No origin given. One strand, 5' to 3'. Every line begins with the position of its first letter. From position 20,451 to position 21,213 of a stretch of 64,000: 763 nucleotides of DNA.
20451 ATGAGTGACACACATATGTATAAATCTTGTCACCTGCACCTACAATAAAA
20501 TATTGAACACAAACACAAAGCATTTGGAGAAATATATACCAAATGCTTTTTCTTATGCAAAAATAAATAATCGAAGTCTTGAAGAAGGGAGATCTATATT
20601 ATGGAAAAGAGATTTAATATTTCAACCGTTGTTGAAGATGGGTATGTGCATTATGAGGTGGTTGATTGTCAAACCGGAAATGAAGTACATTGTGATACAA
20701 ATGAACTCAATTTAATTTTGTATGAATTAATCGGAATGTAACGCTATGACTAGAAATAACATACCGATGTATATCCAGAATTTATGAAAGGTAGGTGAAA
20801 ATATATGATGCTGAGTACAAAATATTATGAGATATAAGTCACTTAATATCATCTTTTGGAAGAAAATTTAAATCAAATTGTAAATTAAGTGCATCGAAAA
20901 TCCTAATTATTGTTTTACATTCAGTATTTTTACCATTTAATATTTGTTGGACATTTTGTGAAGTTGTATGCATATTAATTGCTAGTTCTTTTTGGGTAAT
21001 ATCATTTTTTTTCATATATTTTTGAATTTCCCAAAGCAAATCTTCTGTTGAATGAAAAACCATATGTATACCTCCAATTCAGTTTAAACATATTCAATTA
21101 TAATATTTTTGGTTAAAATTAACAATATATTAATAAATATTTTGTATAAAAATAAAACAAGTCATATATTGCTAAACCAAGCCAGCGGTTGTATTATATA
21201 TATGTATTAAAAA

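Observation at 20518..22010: Orphan MazF/EndoA-like toxin without a MazE gene, divergently arranged with the only minus-strand gene (a small XRE HTH)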

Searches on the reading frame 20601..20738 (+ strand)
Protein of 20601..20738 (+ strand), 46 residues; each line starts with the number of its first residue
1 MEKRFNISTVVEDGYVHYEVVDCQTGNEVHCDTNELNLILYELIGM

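Call 5: search_protein_families(library=pfam, proteins=[window:20601-20738:+], max_evalue=0.1)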
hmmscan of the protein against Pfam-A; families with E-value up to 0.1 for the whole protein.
window:20601-20738:+ (46 aa): 0 families

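Call 6: search_protein_families(library=phrogs, proteins=[window:20601-20738:+], max_evalue=0.01)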
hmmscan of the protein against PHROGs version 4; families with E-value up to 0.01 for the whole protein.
window:20601-20738:+ (46 aa): 0 families

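Call 91: search_protein_families(library=padloc, proteins=[window:20601-20738:+], max_evalue=0.01)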
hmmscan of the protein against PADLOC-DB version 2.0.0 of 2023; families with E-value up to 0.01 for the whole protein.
window:20601-20738:+ (46 aa): 0 families

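Call 92: search_protein_families(library=ncbifam, proteins=[window:20601-20738:+], max_evalue=0.01)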
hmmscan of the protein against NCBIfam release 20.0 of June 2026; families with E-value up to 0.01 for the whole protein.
window:20601-20738:+ (46 aa): 0 families

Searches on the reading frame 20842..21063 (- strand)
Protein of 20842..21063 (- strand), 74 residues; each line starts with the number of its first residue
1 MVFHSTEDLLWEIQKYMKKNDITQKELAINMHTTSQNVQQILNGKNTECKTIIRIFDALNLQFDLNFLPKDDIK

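Call 5: search_protein_families(library=pfam, proteins=[window:20842-21063:-], max_evalue=0.1)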
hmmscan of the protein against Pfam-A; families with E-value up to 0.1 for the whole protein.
window:20842-21063:- (74 aa): 6 families
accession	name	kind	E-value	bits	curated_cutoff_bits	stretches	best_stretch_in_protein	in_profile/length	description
PF13443.12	HTH_26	-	1.7e-05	25.4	22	1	13-63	2-54/63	Cro/C1-type HTH DNA-binding domain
PF01381.28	HTH_3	-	0.00024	21.5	23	1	13-64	1-53/55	Helix-turn-helix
PF13744.12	HTH_37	-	0.0059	16.8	27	1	9-49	19-59/80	Helix-turn-helix domain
PF10078.15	DUF2316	-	0.015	16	26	1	12-59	14-61/89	Uncharacterized protein conserved in bacteria (DUF2316)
PF00961.24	LAGLIDADG_1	-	0.016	16.5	23.1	1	5-61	38-87/102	LAGLIDADG endonuclease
PF02376.21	CUT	-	0.017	15.6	24.4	1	5-38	6-39/79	CUT domain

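Call 6: search_protein_families(library=phrogs, proteins=[window:20842-21063:-], max_evalue=0.01)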
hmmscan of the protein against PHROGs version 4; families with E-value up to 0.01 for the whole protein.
window:20842-21063:- (74 aa): 15 families
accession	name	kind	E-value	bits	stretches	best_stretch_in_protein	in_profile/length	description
phrog_1468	-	transcription regulation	1.9e-08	34.8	1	8-62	7-61/67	transcriptional repressor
phrog_1373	-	transcription regulation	7.7e-07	30.2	1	12-71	67-127/166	transcriptional regulator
phrog_2339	-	DNA, RNA and nucleotide metabolism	9.8e-07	29.7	1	8-72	25-91/98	HTH DNA binding protein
phrog_8522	-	DNA, RNA and nucleotide metabolism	1.7e-06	29.4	1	12-66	11-66/71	HTH DNA binding protein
phrog_3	-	transcription regulation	6.6e-06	27.1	1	8-67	88-146/430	transcriptional repressor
phrog_1337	-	DNA, RNA and nucleotide metabolism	6.1e-05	23.5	1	8-56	14-65/316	DNA binding protein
phrog_8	-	transcription regulation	6.7e-05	23.5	1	13-60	81-129/346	transcriptional regulator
phrog_4779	-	transcription regulation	8e-05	24.1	1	12-52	6-49/98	transcriptional regulator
phrog_2439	-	transcription regulation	8.8e-05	22.5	1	13-65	12-65/367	transcriptional regulator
phrog_7126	-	DNA, RNA and nucleotide metabolism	0.00077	20.4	1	19-67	29-78/120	HTH DNA binding protein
phrog_4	-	transcription regulation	0.0012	18.9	1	13-61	141-186/400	transcriptional repressor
phrog_925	-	DNA, RNA and nucleotide metabolism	0.0018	19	1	12-47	8-43/67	HTH DNA binding protein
phrog_1124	-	transcription regulation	0.0018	18.9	1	7-47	7-47/177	transcriptional regulator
phrog_1381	-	moron, auxiliary metabolic gene and host takeover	0.0055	17.1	1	14-46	19-51/264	plasmid antitoxin with HTH domain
phrog_17291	-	unknown function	0.0061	17.7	1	9-43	7-41/127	-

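Call 91: search_protein_families(library=padloc, proteins=[window:20842-21063:-], max_evalue=0.01)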
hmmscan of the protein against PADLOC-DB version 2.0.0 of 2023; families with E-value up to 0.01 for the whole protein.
window:20842-21063:- (74 aa): 4 families
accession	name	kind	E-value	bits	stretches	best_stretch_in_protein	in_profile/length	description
PDLC04760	PDC-M64C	-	6.5e-07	27.6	1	5-62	23-81/93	-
PDLC04775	PDC-M69A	-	3.6e-06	25.4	1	12-65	11-65/113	-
PDLC04758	PDC-M64B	-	0.0035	15.8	1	12-62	34-85/123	-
PDLC02926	HTH_VI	-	0.0087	14.3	1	18-63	11-57/92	-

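Call 92: search_protein_families(library=ncbifam, proteins=[window:20842-21063:-], max_evalue=0.01)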
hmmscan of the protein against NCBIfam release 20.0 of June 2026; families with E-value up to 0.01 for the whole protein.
window:20842-21063:- (74 aa): 2 families
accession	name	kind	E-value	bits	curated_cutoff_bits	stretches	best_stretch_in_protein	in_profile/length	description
TIGR03070.1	couple_hipB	subfamily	8.6e-05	22.4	71.65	1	13-62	7-57/58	type II toxin-antitoxin system Y4mF family antitoxin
NF038310.1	lysogeny_AimR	equivalog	0.002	17.2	70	1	13-49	1-36/365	AimR family lysis-lysogeny pheromone receptor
